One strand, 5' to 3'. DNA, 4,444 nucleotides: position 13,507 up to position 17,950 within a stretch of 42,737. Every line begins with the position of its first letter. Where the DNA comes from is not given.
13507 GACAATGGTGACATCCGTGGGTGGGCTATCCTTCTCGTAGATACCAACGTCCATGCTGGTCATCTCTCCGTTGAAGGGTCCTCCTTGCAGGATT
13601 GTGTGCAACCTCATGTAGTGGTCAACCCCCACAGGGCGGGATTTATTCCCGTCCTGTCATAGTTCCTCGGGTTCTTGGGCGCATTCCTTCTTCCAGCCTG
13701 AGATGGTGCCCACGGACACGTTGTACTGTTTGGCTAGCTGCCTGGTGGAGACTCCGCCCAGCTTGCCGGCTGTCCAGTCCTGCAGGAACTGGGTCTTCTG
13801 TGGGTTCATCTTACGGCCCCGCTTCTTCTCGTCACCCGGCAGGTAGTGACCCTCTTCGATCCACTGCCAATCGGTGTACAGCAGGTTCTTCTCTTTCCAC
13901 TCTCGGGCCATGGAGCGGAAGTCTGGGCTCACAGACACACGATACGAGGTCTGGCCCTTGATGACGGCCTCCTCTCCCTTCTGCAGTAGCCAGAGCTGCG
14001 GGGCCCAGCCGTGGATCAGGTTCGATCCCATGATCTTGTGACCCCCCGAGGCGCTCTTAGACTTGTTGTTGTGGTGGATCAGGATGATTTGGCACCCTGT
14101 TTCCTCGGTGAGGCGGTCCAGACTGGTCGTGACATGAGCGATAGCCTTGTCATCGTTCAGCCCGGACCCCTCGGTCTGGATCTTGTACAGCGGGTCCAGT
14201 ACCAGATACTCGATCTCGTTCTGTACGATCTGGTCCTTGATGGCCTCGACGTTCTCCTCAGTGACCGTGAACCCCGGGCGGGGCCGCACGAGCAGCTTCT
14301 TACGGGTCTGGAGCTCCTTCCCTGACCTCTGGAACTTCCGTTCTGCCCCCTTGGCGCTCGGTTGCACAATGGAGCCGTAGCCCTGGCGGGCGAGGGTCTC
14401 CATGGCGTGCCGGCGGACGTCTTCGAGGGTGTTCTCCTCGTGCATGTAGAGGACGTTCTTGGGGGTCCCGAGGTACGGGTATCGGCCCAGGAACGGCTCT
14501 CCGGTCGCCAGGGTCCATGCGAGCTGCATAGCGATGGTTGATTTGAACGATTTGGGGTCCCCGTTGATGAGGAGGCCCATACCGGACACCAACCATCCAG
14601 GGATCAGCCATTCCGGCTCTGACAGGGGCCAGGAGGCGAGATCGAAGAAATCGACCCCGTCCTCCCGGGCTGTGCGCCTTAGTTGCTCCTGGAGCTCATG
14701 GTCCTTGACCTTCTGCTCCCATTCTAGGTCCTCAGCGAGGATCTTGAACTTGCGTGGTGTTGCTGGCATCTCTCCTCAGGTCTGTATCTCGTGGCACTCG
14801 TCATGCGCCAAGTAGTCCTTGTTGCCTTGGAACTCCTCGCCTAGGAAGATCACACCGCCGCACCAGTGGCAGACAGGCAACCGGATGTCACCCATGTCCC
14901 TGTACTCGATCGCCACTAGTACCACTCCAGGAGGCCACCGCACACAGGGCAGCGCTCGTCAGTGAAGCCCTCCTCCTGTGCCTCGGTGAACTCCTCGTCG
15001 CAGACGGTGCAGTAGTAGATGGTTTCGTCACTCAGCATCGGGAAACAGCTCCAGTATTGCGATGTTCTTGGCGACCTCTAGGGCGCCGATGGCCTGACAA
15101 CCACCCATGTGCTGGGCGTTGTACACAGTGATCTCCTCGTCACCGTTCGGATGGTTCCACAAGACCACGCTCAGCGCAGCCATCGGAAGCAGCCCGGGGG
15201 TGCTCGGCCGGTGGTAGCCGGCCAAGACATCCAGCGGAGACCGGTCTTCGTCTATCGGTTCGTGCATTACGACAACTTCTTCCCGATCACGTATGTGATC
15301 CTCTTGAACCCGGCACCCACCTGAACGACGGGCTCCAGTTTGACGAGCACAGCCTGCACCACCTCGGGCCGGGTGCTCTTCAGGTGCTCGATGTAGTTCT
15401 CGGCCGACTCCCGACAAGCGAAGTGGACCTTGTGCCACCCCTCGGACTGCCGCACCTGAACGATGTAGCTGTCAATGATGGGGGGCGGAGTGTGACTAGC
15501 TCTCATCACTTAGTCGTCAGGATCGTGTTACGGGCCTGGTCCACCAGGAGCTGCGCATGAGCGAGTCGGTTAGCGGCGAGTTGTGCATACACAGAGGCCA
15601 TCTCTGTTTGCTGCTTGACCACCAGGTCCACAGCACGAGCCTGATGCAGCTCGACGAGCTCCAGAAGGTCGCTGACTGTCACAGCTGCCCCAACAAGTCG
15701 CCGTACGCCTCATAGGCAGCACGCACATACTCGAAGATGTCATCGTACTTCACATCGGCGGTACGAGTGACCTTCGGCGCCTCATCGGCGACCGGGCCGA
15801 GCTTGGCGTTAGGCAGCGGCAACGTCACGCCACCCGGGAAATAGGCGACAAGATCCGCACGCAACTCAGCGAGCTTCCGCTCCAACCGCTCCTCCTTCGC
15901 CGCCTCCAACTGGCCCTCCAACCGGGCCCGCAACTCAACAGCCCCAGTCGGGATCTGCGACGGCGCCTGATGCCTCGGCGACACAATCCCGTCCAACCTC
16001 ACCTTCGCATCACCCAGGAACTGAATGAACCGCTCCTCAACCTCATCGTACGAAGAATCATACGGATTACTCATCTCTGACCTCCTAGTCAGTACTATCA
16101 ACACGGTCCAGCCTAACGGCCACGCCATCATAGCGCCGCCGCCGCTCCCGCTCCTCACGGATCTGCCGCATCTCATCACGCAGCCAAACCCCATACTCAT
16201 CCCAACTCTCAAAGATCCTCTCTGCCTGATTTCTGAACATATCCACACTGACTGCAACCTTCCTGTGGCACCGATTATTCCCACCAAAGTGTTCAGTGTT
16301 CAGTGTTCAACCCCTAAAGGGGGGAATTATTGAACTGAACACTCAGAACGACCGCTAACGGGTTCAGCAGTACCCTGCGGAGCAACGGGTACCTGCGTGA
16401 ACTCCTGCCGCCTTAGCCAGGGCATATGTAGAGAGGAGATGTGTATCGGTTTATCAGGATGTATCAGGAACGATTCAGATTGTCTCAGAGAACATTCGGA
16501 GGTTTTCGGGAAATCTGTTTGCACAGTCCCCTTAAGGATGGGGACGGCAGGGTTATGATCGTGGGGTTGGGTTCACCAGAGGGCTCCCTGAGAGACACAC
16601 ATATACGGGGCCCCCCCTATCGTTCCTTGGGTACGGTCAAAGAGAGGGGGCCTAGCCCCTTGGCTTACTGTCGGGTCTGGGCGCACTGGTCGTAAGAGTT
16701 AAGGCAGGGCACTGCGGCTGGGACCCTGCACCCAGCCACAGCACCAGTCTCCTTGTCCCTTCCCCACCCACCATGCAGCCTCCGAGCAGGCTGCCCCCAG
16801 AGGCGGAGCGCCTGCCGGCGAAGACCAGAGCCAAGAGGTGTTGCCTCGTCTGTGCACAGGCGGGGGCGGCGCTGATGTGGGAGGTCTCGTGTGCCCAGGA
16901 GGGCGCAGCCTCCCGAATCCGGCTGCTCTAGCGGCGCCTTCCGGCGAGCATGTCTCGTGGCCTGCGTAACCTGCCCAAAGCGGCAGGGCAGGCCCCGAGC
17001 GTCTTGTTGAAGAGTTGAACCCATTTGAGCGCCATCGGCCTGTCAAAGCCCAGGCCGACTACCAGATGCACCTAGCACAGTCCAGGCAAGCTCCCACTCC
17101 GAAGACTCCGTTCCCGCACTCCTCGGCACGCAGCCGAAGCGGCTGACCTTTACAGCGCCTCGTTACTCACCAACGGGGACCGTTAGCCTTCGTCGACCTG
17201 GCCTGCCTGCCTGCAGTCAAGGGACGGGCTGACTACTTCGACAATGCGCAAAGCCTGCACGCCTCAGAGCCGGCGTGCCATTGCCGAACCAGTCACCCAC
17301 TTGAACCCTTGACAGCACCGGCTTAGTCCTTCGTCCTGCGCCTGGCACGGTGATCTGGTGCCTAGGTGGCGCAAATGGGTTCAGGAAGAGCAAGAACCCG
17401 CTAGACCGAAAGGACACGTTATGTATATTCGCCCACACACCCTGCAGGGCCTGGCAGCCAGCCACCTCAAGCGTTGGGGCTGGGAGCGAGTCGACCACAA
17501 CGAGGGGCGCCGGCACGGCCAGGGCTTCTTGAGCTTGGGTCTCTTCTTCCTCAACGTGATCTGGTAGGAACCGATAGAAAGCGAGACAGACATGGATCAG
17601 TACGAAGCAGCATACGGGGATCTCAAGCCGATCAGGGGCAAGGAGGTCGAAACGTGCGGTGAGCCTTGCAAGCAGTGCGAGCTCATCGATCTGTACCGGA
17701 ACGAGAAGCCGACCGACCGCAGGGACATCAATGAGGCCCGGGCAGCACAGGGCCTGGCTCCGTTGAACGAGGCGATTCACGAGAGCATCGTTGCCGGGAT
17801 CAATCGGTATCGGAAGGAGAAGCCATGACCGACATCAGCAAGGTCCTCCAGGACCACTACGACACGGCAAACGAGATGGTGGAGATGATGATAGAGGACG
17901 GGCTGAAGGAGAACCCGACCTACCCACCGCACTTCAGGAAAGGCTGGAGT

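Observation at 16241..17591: A 1.3-kb ORF-free, hairpin-dense hub lies between the divergent arms, as a candidate large structured RNA or origin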

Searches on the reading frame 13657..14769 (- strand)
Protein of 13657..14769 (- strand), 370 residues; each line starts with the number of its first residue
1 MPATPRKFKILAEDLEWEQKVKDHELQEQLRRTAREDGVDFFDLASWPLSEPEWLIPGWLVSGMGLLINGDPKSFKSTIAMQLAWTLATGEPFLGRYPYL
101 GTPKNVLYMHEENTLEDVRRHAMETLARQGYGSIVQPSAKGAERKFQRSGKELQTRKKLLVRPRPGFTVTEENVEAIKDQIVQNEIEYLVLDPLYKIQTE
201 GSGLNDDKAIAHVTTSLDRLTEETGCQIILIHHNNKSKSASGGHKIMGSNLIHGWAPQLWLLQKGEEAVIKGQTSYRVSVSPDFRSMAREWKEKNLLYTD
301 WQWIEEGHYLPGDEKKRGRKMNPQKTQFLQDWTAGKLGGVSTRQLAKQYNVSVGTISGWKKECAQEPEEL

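Call 13: search_protein_families(library=pfam, proteins=[window:13657-14769:-])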
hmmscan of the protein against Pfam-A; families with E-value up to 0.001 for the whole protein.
window:13657-14769:- (370 aa): 1 family
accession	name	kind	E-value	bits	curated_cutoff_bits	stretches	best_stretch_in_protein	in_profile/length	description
PF13481.12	AAA_25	-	3.7e-27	95.7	27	1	37-237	9-193/195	AAA domain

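Call 17: find_related_loci(query=window:13657-14769:-, collection=viral_contigs, flank=10000)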
Query window:13657-14769:- (370 aa) in viral_contigs; peptide patterns used: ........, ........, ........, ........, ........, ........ (x = any residue, [..] = any of these).
15 stretches matched a pattern, but none encodes a relative of the query by tblastn (E <= 1e-3).

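Call 19: find_homologous_proteins(query=window:13657-14769:-)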
Query window:13657-14769:- (370 aa): 16 proteins with E <= 0.001 among 2610 candidates.
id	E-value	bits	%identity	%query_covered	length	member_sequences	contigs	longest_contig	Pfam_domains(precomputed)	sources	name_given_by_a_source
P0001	1.9e-251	852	100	100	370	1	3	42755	PF13481.13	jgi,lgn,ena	-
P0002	8.6e-200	682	79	99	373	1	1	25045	PF13481.13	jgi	jgi:hypothetical protein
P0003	1.4e-121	424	74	67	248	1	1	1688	PF13481.13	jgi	jgi:hypothetical protein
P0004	1.7e-114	401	50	100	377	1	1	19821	PF13481.13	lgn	-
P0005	4.1e-18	84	30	59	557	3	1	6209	PF16793.11,PF13481.13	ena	-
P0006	8.9e-17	79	29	63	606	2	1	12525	PF16793.11,PF13481.13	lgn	-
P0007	2.9e-16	78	28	64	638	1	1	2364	PF16793.11,PF13481.13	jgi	-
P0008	7.1e-15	73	28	66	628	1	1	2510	PF16793.11,PF13481.13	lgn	-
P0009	6.2e-14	70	27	62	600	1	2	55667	PF16793.11,PF13481.13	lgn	-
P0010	3.8e-13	67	29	56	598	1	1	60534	PF16793.11,PF13481.13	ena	-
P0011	3.0e-12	65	29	56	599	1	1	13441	PF16793.11,PF13481.13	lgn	-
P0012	1.3e-11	62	27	89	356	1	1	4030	PF13481.13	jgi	jgi:hypothetical protein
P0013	1.7e-11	62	26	62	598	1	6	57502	PF16793.11,PF13481.13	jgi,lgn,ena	-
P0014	1.7e-11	62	25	64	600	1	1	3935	PF13481.13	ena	-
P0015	2.6e-7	48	26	61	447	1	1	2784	PF13481.13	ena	-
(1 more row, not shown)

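Call 20: find_encoding_contigs(protein=P0002, flank=10000)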
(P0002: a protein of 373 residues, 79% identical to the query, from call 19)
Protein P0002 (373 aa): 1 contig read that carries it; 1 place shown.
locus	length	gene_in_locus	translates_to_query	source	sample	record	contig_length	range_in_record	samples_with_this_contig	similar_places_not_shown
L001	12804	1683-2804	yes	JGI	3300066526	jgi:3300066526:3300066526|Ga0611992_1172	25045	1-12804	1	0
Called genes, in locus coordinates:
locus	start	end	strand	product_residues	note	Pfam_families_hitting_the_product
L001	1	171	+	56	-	?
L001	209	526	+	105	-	-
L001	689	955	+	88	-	-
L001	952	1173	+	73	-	-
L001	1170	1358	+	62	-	-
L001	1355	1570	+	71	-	-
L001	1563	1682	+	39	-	-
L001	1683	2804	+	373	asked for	PF13481:AAA_25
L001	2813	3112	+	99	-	-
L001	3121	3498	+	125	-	-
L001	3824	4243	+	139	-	-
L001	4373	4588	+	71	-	-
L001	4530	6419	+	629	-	-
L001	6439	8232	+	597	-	-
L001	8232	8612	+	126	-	-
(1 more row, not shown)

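Call 21: find_encoding_contigs(protein=P0004, flank=10000)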
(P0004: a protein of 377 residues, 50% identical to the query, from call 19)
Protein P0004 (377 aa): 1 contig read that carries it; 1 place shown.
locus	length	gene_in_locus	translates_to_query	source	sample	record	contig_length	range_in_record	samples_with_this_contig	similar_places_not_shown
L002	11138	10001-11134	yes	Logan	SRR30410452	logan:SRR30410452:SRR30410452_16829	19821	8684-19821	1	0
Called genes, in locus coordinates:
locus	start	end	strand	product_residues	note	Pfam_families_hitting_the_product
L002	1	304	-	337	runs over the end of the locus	PF13482:RNase_H_2 (weak)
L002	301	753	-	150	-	PF02945:Endonuclease_7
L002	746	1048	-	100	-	-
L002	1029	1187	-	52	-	-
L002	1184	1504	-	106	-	-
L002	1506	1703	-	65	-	-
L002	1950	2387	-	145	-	-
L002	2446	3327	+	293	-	-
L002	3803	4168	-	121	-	-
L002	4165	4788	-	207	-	PF23802:DUF7178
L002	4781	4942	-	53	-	-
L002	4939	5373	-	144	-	-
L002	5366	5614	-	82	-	-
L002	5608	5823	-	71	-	-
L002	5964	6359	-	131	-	-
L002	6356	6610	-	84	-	-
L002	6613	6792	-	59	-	-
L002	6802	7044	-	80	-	-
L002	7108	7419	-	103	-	PF14216:DUF4326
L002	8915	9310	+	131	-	-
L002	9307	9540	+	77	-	-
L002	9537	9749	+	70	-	-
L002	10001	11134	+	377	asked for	PF13481:AAA_25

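Call 22: find_encoding_contigs(protein=P0001, flank=10000)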
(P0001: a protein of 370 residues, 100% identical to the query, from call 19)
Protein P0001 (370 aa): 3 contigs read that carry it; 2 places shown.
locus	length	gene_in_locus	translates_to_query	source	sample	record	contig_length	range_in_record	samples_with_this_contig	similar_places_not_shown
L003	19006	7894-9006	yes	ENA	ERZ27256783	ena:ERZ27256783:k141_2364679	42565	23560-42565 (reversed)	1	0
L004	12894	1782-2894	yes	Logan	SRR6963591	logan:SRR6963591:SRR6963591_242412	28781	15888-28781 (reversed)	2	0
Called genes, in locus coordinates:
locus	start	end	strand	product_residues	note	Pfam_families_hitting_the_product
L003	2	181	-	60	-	?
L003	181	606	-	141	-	-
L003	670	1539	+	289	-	-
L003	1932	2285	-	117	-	-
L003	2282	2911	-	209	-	PF23802:DUF7178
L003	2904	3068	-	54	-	-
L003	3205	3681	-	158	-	-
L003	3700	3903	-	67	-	-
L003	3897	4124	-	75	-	-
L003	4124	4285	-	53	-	-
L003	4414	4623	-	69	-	-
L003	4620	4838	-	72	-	-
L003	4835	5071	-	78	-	-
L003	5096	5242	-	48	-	-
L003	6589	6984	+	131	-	-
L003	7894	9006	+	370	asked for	PF13481:AAA_25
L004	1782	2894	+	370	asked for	PF13481:AAA_25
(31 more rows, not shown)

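Call 76: find_encoding_contigs(protein=P0010, flank=6000, max_places=3)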
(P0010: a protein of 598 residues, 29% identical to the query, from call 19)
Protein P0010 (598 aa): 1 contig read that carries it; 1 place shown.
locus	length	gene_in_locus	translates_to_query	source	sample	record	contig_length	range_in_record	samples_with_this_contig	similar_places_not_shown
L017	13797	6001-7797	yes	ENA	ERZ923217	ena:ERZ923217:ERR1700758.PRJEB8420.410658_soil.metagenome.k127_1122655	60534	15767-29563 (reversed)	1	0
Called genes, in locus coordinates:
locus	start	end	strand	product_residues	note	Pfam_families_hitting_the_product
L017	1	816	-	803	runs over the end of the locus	PF03167:UDG, PF01612:DNA_pol_A_exo1, PF00476:DNA_pol_A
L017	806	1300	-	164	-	PF00383:dCMP_cyt_deam_1, PF14437:MafB19-deam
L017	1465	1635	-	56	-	-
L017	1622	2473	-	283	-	-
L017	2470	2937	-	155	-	PF07799:DUF1643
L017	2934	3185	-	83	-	-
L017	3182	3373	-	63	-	-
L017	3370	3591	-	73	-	-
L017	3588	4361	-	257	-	-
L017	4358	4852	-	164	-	PF01503:PRA-PH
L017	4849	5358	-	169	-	-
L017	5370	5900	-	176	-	PF13392:HNH_3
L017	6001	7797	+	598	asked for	PF16793:RepB_primase (weak), PF13481:AAA_25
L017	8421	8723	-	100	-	-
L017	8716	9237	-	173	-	PF00929:RNase_T (faint), PF16473:Rv2179c-like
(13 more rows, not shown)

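Call 77: find_encoding_contigs(protein=P0013, flank=6000, max_places=3)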
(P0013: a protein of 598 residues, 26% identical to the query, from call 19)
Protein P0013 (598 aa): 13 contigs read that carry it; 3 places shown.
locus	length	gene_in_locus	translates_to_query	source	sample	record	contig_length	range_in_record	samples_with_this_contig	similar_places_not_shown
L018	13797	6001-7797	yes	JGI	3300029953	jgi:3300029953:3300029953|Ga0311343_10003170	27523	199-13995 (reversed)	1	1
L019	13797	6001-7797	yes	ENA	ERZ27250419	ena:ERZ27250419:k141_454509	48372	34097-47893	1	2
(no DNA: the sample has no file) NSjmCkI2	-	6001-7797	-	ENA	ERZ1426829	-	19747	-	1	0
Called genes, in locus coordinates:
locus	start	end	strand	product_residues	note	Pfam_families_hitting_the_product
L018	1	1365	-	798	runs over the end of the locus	PF03167:UDG, PF01612:DNA_pol_A_exo1, PF00476:DNA_pol_A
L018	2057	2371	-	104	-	-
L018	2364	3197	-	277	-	PF00303:Thymidylat_synt (weak)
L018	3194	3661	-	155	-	PF07799:DUF1643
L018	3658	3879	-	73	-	-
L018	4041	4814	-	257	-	-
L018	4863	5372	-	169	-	PF01503:PRA-PH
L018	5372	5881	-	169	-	-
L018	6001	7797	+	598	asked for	PF16793:RepB_primase (weak), PF13481:AAA_25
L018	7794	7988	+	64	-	-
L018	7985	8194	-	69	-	-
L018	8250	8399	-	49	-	-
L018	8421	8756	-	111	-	-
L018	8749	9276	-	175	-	PF16473:Rv2179c-like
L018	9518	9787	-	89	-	-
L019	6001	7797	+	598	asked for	PF16793:RepB_primase (weak), PF13481:AAA_25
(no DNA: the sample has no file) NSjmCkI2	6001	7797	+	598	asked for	PF16793:RepB_primase (weak), PF13481:AAA_25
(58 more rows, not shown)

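Call 81: search_protein_families(library=phrogs, proteins=[window:13657-14769:-], max_evalue=0.05)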
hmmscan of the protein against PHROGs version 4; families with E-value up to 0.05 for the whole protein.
window:13657-14769:- (370 aa): 17 families
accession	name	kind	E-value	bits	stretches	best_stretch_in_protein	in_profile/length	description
phrog_3123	-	unknown function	2.1e-34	120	1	43-269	321-543/583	-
phrog_906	-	DNA, RNA and nucleotide metabolism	2.8e-17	63.8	1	42-247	511-687/872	DNA polymerase/primase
phrog_1284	-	unknown function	3e-17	63.9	1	51-240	23-190/306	-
phrog_239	-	DNA, RNA and nucleotide metabolism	8.1e-17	62.4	1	20-269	320-560/801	DNA primase/helicase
phrog_19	-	DNA, RNA and nucleotide metabolism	1.2e-11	45.2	1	67-240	357-511/621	DnaB-like replicative helicase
phrog_2597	-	DNA, RNA and nucleotide metabolism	1.7e-10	41.1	2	183-243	465-521/747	DNA primase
phrog_6012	-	DNA, RNA and nucleotide metabolism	3.1e-10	40.9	1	19-245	103-303/447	DNA helicase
phrog_6357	-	unknown function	2.6e-09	37.8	2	52-121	20-79/321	-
phrog_243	-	DNA, RNA and nucleotide metabolism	5.2e-08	33.2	1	67-250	39-207/273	DnaB-like replicative helicase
phrog_13004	-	unknown function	3.7e-07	30.3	1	156-238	204-292/363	-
phrog_25693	-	unknown function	1.4e-05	25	1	53-242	40-217/405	-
phrog_2850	-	unknown function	6.1e-05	23.1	1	184-238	258-311/465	-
phrog_5482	-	unknown function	0.00058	19.7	1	183-245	161-222/341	-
phrog_1889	-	head and packaging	0.0031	18.1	1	319-361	3-44/276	terminase small subunit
phrog_6891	-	other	0.014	16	1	60-237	39-161/310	ATPase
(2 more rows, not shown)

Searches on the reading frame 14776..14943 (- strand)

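Call 81: search_protein_families(library=phrogs, proteins=[window:14776-14943:-], max_evalue=0.05)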
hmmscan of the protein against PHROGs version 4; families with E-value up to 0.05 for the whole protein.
window:14776-14943:- (55 aa): 1 family
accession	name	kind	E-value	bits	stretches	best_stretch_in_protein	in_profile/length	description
phrog_36905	-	unknown function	0.023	15.8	1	24-52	18-47/71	-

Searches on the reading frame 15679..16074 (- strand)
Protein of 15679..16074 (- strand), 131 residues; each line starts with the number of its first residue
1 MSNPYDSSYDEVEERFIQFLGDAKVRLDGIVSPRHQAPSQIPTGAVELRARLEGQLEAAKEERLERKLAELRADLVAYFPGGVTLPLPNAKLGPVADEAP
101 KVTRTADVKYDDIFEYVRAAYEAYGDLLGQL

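Call 14: search_protein_families(library=phrogs, proteins=[window:15679-16074:-], max_evalue=0.01)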
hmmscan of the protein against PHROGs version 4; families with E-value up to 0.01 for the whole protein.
window:15679-16074:- (131 aa): 0 families

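Call 60: find_encoding_contigs(protein=window:15679-16074:-, flank=3000, max_places=10)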
Protein window:15679-16074:- (131 aa): 4 contigs read that carry it; 1 place shown.
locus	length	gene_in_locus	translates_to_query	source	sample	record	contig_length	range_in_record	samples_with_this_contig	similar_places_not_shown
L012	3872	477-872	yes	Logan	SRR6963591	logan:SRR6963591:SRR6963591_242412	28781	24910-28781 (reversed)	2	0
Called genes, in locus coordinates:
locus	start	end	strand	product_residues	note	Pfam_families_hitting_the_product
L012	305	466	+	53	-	-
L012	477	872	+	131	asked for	-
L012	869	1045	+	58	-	-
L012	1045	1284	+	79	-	-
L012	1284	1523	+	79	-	-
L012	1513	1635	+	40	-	-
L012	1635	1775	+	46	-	-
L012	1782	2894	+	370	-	PF13481:AAA_25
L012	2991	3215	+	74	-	-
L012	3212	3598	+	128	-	-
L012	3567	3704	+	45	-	-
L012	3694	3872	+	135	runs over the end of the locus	PF18909:dGTP_diPhyd_N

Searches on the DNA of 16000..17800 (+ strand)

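Call 5: search_dna_similar(query=window:16100-17700:+, collection=phages, mode=near, max_rows=40)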
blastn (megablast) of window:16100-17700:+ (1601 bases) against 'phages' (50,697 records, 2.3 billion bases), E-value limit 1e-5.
No match.

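Call 7: search_rna_families(source=window, start=16000, end=17800, threshold=evalue, max_evalue=10)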
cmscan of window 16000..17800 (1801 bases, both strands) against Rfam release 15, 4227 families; matches with E-value up to 10: 5.
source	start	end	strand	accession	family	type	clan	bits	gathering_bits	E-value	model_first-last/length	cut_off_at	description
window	16636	16799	-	RF02178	SMCR2_2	Gene; lncRNA;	-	20.9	55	0.44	1-165/165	no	Smith-Magenis syndrome chromosome region, candidate 2 conserved region 2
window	16126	16183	-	RF01139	sR2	Gene; snRNA; snoRNA; CD-box;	-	18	42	0.41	1-57/57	no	Small nucleolar RNA sR2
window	16990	17070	-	RF00630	P26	Gene;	-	17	36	1.8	1-66/66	no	Pseudomonas sRNA P26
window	16002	16074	-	RF02467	Ms_IGR-2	Gene; sRNA;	-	14.7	45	4.4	1-82/82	no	Mycobacterium sRNA Ms_IGR-2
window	16455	16547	+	RF00195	RsmY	Gene; sRNA;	CL00106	11.3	57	9.1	1-121/121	no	RsmY RNA family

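Call 8: search_dna_similar(query=window:16100-17700:+, collection=phages, mode=distant, max_rows=40)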
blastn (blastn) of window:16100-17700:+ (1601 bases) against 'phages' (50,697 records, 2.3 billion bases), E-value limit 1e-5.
No match.
